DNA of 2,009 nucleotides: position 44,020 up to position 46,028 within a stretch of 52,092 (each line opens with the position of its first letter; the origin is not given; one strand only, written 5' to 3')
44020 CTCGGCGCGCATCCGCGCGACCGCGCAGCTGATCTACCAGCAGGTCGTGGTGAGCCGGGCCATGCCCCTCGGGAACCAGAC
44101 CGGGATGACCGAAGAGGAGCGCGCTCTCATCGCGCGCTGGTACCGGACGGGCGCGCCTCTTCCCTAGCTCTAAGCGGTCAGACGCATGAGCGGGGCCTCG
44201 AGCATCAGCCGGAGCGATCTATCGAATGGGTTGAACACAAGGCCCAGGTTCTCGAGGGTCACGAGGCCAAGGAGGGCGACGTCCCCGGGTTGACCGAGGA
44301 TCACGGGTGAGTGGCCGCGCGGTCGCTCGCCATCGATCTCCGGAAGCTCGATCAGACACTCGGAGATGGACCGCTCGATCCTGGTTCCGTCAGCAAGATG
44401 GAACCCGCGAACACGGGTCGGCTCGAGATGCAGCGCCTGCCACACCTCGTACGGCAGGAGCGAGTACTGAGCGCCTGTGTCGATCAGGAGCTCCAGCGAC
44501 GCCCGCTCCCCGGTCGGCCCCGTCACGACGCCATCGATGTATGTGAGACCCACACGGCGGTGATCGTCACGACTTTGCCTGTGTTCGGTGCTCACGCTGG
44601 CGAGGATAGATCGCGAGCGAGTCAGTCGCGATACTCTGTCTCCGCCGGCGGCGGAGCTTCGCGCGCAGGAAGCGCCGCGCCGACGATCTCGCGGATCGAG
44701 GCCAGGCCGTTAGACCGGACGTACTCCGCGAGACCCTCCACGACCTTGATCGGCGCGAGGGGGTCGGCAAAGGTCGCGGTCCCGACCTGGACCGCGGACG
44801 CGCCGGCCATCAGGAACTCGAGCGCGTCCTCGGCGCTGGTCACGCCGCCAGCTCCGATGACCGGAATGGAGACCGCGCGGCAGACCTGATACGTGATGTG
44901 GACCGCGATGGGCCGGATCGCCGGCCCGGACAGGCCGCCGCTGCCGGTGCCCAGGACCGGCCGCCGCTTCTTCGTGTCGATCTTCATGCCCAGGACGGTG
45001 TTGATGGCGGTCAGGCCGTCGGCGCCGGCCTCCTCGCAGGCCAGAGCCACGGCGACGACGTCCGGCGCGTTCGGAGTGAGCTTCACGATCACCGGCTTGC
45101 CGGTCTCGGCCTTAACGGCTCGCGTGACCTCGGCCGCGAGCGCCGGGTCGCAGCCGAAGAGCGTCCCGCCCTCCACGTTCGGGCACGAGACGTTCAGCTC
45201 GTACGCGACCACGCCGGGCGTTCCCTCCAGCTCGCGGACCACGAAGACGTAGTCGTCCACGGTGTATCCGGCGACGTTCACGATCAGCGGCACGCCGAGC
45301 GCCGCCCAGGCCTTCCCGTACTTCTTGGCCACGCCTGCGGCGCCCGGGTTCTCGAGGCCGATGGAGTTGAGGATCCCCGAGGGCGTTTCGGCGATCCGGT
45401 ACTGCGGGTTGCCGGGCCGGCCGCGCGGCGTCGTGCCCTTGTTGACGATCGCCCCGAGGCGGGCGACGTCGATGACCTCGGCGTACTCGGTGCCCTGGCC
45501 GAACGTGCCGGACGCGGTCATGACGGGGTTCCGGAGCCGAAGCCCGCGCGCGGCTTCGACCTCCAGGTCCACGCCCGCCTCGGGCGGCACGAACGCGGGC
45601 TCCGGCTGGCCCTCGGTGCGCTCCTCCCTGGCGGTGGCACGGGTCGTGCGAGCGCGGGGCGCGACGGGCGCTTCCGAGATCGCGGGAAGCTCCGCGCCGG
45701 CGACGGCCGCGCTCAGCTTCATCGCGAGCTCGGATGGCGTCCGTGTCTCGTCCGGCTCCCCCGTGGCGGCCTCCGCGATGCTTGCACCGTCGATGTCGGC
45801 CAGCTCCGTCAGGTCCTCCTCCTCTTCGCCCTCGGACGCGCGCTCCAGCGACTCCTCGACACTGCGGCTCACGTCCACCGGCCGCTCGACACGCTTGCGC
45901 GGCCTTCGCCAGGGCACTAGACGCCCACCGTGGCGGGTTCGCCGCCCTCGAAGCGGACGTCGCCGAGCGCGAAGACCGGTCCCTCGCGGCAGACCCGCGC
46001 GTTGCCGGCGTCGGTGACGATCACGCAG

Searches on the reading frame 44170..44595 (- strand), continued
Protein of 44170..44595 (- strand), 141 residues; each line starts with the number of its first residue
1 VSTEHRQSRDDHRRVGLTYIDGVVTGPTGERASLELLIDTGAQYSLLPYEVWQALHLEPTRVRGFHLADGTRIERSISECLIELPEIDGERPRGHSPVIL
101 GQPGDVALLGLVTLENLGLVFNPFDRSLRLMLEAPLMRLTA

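Call 28: search_protein_families(library=pfam, proteins=[L028:8576-9928:+, L028:6251-7687:+, L028:7788-8558:+, L028:10367-11632:+, L028:11671-12120:+, L028:5603-6211:+, L041:9396-10001:+, L041:8496-9386:+, L041:6882-8345:+, L014:2133-2744:+], max_evalue=0.001)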
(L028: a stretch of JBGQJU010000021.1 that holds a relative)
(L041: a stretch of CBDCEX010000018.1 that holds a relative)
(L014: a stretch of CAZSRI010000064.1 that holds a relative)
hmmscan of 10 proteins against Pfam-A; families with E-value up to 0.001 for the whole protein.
L028:8576-9928:+ (450 aa): 2 families
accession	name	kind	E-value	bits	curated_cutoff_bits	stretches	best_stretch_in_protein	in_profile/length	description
PF01458.23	SUFBD_core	-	3.3e-92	308.6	27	1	191-419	6-232/232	SUF system FeS cluster assembly, SufBD core domain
PF19295.5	SufBD_N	-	7.4e-23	81.5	23.5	1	9-181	4-171/172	SufBD protein N-terminal region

L028:6251-7687:+ (478 aa): 2 families
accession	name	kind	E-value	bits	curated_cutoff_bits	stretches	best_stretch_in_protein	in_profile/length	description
PF01458.23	SUFBD_core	-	1e-81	274.2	27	1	207-449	1-232/232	SUF system FeS cluster assembly, SufBD core domain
PF19295.5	SufBD_N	-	2.5e-11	44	23.5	1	129-199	97-166/172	SufBD protein N-terminal region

L028:7788-8558:+ (256 aa): 3 families
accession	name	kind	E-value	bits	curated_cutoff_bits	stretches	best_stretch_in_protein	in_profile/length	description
PF00005.33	ABC_tran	-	2.6e-24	86.8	25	1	17-172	1-135/137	ABC transporter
PF02463.25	SMC_N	-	1.9e-06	27.9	40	0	28-44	25-41/220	RecF/RecN/SMC N terminal domain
PF13304.12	AAA_21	-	0.00013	22.6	27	0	29-48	1-20/304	AAA domain, putative AbiEii toxin, Type IV TA system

L028:10367-11632:+ (421 aa): 5 families
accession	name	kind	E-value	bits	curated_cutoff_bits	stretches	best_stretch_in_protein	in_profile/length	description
PF00266.25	Aminotran_5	-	7.4e-149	496.2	21.5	1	40-409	1-371/371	Aminotransferase class-V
PF00155.27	Aminotran_1_2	-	1.8e-06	27.9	19.7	1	87-217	47-187/361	Aminotransferase class I and II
PF01041.23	DegT_DnrJ_EryC1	-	2.7e-06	27.3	19.8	1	84-249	23-182/360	DegT/DnrJ/EryC1/StrS aminotransferase family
PF01212.27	Beta_elim_lyase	-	4.3e-05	23.4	27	1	152-262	94-220/288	Beta-eliminating lyase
PF01053.26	Cys_Met_Meta_PP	-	8.1e-05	21.8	27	1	123-241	86-198/381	Cys/Met metabolism PLP-dependent enzyme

L028:11671-12120:+ (149 aa): 1 family
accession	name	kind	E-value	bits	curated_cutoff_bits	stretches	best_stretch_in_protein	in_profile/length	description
PF01592.21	NifU_N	-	1.4e-24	87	22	1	8-128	2-126/127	NifU-like N terminal domain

L028:5603-6211:+ (202 aa): 1 family
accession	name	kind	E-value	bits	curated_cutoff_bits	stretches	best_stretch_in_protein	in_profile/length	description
PF02082.26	Rrf2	-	2.1e-28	99.5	30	1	44-175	1-130/132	Iron-dependent Transcriptional regulator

L041:9396-10001:+ (201 aa): 1 family
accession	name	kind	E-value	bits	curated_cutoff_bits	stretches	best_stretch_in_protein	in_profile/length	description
PF02441.25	Flavoprotein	-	4.4e-41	140.6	22.7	1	9-181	2-159/162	Flavoprotein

L041:8496-9386:+ (296 aa): 1 family
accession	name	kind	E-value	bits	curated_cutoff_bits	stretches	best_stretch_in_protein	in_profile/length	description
PF01040.23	UbiA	-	4.4e-49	167.5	34.2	1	35-280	3-249/250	UbiA prenyltransferase family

L041:6882-8345:+ (487 aa): 3 families
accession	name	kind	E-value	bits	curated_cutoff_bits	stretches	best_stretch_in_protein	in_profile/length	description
PF01977.22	UbiD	-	3.2e-86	288.2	23.3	1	120-320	2-206/206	3-octaprenyl-4-hydroxybenzoate carboxy-lyase Rift-related domain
PF20696.2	UbiD_C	-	5.6e-42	143.2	24.2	1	326-447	2-126/127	3-octaprenyl-4-hydroxybenzoate carboxy-lyase C-terminal domain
PF20695.2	UbiD_N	-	1.4e-25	89.6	24.3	1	10-85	1-77/78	3-octaprenyl-4-hydroxybenzoate carboxy-lyase N-terminal domain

L014:2133-2744:+ (203 aa): 1 family
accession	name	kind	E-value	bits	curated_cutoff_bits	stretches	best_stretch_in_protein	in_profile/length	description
PF01814.28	Hemerythrin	-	8.7e-20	71.9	25.3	2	46-175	2-126/127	Hemerythrin HHE cation binding domain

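Call 29: search_solved_structures(query=A2, max_evalue=1, show_alignments=2)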
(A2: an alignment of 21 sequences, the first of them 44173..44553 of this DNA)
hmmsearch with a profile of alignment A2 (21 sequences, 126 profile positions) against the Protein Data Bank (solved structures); distinct sequences matched with E-value up to 1: 9.
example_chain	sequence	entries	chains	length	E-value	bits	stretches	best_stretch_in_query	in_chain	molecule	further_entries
27jo_A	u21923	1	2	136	0.067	16.3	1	18-48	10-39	Retroviral-like aspartic protease 1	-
27ik_A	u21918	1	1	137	0.068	16.3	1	18-48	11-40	Retroviral-like aspartic protease 1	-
27jk_A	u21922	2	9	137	0.071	16.3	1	18-48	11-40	Retroviral-like aspartic protease 1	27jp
27jq_A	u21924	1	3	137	0.075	16.2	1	18-48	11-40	Retroviral-like aspartic protease 1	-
4zl4_A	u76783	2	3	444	0.49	13.6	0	22-48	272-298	Aspartic protease PM5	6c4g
8tyf_A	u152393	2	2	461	0.52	13.5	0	22-48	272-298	Plasmepsin V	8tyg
27iq_A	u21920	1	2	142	0.57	13.3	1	18-48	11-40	Retroviral-like aspartic protease 1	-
27iv_B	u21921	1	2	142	0.57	13.3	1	18-48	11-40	Retroviral-like aspartic protease 1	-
2b7f_A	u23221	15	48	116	0.94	12.6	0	12-46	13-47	HTLV protease | Protease | HTLV-1 Protease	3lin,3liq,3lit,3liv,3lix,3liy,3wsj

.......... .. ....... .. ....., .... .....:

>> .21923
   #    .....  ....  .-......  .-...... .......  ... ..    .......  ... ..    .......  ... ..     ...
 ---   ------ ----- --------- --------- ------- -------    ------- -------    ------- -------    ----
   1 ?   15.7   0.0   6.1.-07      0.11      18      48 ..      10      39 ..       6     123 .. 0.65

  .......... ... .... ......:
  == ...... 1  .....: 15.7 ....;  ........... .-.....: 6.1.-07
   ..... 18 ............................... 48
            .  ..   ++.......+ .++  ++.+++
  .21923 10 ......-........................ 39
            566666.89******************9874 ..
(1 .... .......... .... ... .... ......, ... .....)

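Call 32: find_related_loci(query=A2, collection=viral_contigs, flank=5000)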
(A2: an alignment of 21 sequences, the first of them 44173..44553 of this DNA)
Query A2 (127 aa) in viral_contigs; peptide patterns used: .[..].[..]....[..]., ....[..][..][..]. (x = any residue, [..] = any of these).
100 stretches matched a pattern, but none encodes a relative of the query by tblastn (E <= 1e-3).

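Call 33: search_protein_families(library=phrogs, proteins=[window:44173-44553:-], max_evalue=0.01)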
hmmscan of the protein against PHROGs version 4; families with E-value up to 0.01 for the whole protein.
window:44173-44553:- (127 aa): 0 families

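Call 34: search_protein_families(library=padloc, proteins=[window:44173-44553:-], max_evalue=0.01)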
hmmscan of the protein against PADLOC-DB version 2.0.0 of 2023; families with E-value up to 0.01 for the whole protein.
window:44173-44553:- (127 aa): 0 families

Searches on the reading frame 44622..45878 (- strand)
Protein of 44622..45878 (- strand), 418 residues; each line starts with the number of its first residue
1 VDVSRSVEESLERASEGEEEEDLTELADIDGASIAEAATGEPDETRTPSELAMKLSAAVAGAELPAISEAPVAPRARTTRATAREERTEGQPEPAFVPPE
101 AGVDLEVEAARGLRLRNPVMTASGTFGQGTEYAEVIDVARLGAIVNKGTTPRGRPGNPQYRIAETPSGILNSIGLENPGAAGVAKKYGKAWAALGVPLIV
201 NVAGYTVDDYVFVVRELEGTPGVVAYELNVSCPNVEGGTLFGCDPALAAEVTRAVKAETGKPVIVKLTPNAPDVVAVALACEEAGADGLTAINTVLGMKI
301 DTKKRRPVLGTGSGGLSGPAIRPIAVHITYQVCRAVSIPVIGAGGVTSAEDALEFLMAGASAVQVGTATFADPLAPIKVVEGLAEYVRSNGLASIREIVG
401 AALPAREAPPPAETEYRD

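Call 63: search_protein_families(library=pfam, proteins=[window:44622-45878:-], max_evalue=0.001)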
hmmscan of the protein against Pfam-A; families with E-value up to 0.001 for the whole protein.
window:44622-45878:- (418 aa): 5 families
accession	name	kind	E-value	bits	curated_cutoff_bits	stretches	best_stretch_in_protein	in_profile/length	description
PF01180.27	DHO_dh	-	2.3e-79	267.1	27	1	111-385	7-289/291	Dihydroorotate dehydrogenase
PF03060.21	NMO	-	7.7e-08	32.5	28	1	309-368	163-224/331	Nitronate monooxygenase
PF01207.24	Dus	-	1.3e-05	24.9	20.4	1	243-373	105-221/311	Dihydrouridine synthase (Dus)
PF00977.27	His_biosynth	-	4.6e-05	23.4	23.6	1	326-373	62-109/228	Histidine biosynthesis protein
PF00478.31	IMPDH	-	0.00096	18.7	25.6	0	325-368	195-238/345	IMP dehydrogenase / GMP reductase domain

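Call 64: search_protein_families(library=ncbifam, proteins=[window:44622-45878:-], max_evalue=0.00001)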
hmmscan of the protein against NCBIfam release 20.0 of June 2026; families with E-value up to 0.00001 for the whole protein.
window:44622-45878:- (418 aa): 19 families
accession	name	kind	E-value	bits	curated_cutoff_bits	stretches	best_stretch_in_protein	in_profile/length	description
NF005574.0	PRK07259.1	equivalog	5.7e-120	399.8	269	1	105-402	5-302/304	dihydroorotate dehydrogenase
TIGR01037.2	pyrD_sub1_fam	subfamily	4.8e-104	347.6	270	1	111-402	6-299/300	dihydroorotate dehydrogenase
NF041011.1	dihydoor_dh_Arch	equivalog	3.8e-66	223.1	330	1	111-402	4-287/289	dihydroorotate dehydrogenase PyrD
NF006183.0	PRK08318.1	equivalog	7.3e-40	137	335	1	207-404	112-321/422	NAD-dependent dihydropyrimidine dehydrogenase subunit PreA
NF002702.0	PRK02506.1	equivalog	1.4e-35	122.9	301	1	111-400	9-307/313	dihydroorotate oxidase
NF003652.0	PRK05286.2-5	equivalog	1.7e-31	109.7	267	1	110-394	55-351/353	quinone-dependent dihydroorotate dehydrogenase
NF003648.0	PRK05286.2-1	equivalog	1.6e-28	99.7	433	1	110-404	55-357/360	quinone-dependent dihydroorotate dehydrogenase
NF003651.0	PRK05286.2-4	equivalog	1.9e-27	95.9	448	1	111-401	67-374/377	quinone-dependent dihydroorotate dehydrogenase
NF003645.0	PRK05286.1-2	equivalog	2.7e-27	95.5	366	1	105-402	46-354/359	quinone-dependent dihydroorotate dehydrogenase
NF003650.0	PRK05286.2-3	equivalog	1.7e-25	89.7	477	1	111-405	78-391/393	quinone-dependent dihydroorotate dehydrogenase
TIGR01036.1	pyrD_sub2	equivalog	1.1e-24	86.9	200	1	111-402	51-354/356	dihydroorotate dehydrogenase (quinone)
NF003649.0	PRK05286.2-2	equivalog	7.9e-22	77.7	505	1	112-403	56-350/351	quinone-dependent dihydroorotate dehydrogenase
NF005741.0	PRK07565.1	subfamily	8.7e-19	67.8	303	1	190-411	97-314/335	dihydroorotate dehydrogenase-like protein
NF003646.0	PRK05286.1-4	equivalog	7.8e-18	64.4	457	1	109-367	48-319/341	quinone-dependent dihydroorotate dehydrogenase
NF003647.0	PRK05286.1-5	equivalog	5.7e-16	58.3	619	1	110-400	53-351/354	quinone-dependent dihydroorotate dehydrogenase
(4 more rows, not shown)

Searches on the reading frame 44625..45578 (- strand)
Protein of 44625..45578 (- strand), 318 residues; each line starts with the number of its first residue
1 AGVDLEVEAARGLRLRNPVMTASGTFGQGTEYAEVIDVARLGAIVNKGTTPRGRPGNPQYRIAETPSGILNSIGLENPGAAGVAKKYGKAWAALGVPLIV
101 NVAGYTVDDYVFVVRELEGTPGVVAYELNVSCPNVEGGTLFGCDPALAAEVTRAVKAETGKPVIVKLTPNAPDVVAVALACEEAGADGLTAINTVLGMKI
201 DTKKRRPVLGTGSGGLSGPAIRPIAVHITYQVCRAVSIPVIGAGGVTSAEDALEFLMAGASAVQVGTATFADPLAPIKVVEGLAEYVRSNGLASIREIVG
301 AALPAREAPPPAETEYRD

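Call 31: find_related_loci(query=window:44625-45578:-, collection=metagenome_contigs, flank=10000)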
Query window:44625-45578:- (318 aa) in metagenome_contigs; peptide patterns used: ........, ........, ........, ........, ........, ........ (x = any residue, [..] = any of these).
600 stretches matched a pattern (row limit reached: there are more); 428 encode a relative of the query (tblastn E <= 1e-3); the best 80 are kept; 80 distinct loci.
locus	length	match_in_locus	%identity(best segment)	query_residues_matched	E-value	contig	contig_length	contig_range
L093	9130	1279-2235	93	1-316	0e+0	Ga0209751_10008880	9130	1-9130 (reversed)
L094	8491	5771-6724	93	2-316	0e+0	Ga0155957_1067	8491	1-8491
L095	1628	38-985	91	1-316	0e+0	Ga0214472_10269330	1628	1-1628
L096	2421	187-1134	89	2-316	0e+0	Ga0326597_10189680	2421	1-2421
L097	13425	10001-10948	86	1-318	4e-172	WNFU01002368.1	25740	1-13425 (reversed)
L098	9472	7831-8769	85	2-316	8e-169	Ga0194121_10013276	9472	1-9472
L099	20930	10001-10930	85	1-310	3e-167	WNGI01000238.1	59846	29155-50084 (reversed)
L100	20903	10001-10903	88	2-302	3e-165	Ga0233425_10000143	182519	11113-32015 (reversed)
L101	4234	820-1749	84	1-310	3e-170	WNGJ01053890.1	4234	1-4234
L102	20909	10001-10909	85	2-304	6e-165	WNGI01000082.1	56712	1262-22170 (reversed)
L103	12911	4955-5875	86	3-309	2e-164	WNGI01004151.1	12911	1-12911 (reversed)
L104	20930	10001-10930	84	1-310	1e-163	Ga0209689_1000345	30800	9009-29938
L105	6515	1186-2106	83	1-307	8e-164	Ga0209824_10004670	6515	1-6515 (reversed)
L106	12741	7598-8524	82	1-309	8e-163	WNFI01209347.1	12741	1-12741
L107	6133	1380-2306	84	2-310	6e-164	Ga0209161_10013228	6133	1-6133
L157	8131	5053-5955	56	3-302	2e-107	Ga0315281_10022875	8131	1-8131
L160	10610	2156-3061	54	3-303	5e-105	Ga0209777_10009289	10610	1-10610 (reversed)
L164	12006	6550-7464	57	4-303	1e-104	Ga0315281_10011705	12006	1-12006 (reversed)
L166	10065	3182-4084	57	3-302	6e-103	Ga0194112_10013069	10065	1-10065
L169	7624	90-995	54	3-303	5e-99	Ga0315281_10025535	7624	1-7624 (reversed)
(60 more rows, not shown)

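Call 68: search_protein_families(library=pfam, proteins=[L160:3061-3780:+, L160:4012-4584:+, L164:7464-8183:+, L164:8312-8881:+, L169:995-1714:+, L169:1849-2406:+, L157:5958-6680:+, L157:6832-7389:+, L166:4154-5215:+, L166:5212-6072:+], max_evalue=0.0001)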
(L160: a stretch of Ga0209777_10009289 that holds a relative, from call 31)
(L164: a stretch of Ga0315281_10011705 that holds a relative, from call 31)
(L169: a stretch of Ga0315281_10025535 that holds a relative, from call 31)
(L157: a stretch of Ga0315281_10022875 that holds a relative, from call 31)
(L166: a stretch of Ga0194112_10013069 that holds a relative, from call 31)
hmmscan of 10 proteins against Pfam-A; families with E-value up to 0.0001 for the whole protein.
L160:3061-3780:+ (239 aa): 2 families
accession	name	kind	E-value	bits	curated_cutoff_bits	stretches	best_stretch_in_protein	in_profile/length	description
PF18912.6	DZR_2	-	1.5e-11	44.4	27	1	14-65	1-55/56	Double zinc ribbon domain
PF00156.33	Pribosyltran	-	1e-06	28.6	26.3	1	139-225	43-118/158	Phosphoribosyl transferase domain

L160:4012-4584:+ (190 aa): 2 families
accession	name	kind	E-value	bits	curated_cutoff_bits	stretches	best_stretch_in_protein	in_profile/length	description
PF16321.10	Ribosom_S30AE_C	-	7e-26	90.1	25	1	129-184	2-57/57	Sigma 54 modulation/S30EA ribosomal protein C terminus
PF02482.25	Ribosomal_S30AE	-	2.4e-22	79.9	23.7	1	9-102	2-87/88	Sigma 54 modulation protein / S30EA ribosomal protein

L164:7464-8183:+ (239 aa): 2 families
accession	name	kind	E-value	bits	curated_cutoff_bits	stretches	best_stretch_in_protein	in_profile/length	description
PF18912.6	DZR_2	-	3.2e-11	43.3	27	1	14-65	1-55/56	Double zinc ribbon domain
PF00156.33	Pribosyltran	-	5.1e-08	32.8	26.3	1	136-225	40-118/158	Phosphoribosyl transferase domain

L164:8312-8881:+ (189 aa): 2 families
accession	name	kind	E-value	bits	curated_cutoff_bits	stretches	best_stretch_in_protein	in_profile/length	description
PF16321.10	Ribosom_S30AE_C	-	1.4e-26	92.4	25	1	128-183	2-57/57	Sigma 54 modulation/S30EA ribosomal protein C terminus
PF02482.25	Ribosomal_S30AE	-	6.6e-23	81.7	23.7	1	6-99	2-87/88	Sigma 54 modulation protein / S30EA ribosomal protein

L169:995-1714:+ (239 aa): 2 families
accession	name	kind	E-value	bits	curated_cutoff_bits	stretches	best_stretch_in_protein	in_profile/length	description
PF18912.6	DZR_2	-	3.1e-11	43.4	27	1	14-65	1-55/56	Double zinc ribbon domain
PF00156.33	Pribosyltran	-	4.9e-09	36.1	26.3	1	140-225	40-118/158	Phosphoribosyl transferase domain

L169:1849-2406:+ (185 aa): 2 families
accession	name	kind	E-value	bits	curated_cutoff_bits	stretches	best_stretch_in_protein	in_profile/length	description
PF16321.10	Ribosom_S30AE_C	-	3.4e-27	94.3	25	1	124-179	2-57/57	Sigma 54 modulation/S30EA ribosomal protein C terminus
PF02482.25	Ribosomal_S30AE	-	1.7e-22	80.3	23.7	1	4-97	2-87/88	Sigma 54 modulation protein / S30EA ribosomal protein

L157:5958-6680:+ (240 aa): 2 families
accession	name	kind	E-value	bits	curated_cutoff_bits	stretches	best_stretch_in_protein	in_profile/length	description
PF18912.6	DZR_2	-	3.2e-12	46.5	27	1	14-65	1-55/56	Double zinc ribbon domain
PF00156.33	Pribosyltran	-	3.4e-06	26.9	26.3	1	190-225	83-118/158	Phosphoribosyl transferase domain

L157:6832-7389:+ (185 aa): 2 families
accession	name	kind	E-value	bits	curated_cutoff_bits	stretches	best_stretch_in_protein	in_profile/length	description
PF16321.10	Ribosom_S30AE_C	-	4.8e-27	93.9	25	1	124-179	2-57/57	Sigma 54 modulation/S30EA ribosomal protein C terminus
PF02482.25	Ribosomal_S30AE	-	2.8e-21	76.5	23.7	1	4-97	2-87/88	Sigma 54 modulation protein / S30EA ribosomal protein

L166:4154-5215:+ (353 aa): 2 families
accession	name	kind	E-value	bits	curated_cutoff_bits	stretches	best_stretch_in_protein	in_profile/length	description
PF03462.23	PCRF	-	7.8e-66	222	24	1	12-199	2-194/194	PCRF domain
PF00472.26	RF-1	-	1.7e-40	138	35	1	206-316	1-116/116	RF-1 domain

L166:5212-6072:+ (286 aa): 9 families
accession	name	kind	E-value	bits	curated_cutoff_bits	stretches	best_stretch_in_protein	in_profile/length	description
PF17827.6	PrmC_N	-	2.3e-17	63.7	23.4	1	7-77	1-71/71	PrmC N-terminal domain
PF13649.12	Methyltransf_25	-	2e-11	44.9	27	1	122-209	1-90/97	Methyltransferase domain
PF05175.20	MTS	-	4.8e-11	43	23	1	115-199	28-112/170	Methyltransferase small domain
PF13847.12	Methyltransf_31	-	8.9e-11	42.1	27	1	118-195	3-84/145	Methyltransferase domain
PF06325.19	PrmA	-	1.1e-08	35.5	22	1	118-193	161-234/296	Ribosomal protein L11 methyltransferase (PrmA)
PF08242.18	Methyltransf_12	-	5.5e-08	33.9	30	1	124-192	2-72/98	Methyltransferase domain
PF08241.18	Methyltransf_11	-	1.6e-06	29.1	21.2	1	124-192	2-67/95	Methyltransferase domain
PF12847.13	Methyltransf_18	-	8e-06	26.4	27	1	118-189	14-86/151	Methyltransferase domain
PF00891.24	Methyltransf_2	-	8.4e-05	22.4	22.3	0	121-189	65-131/210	O-methyltransferase domain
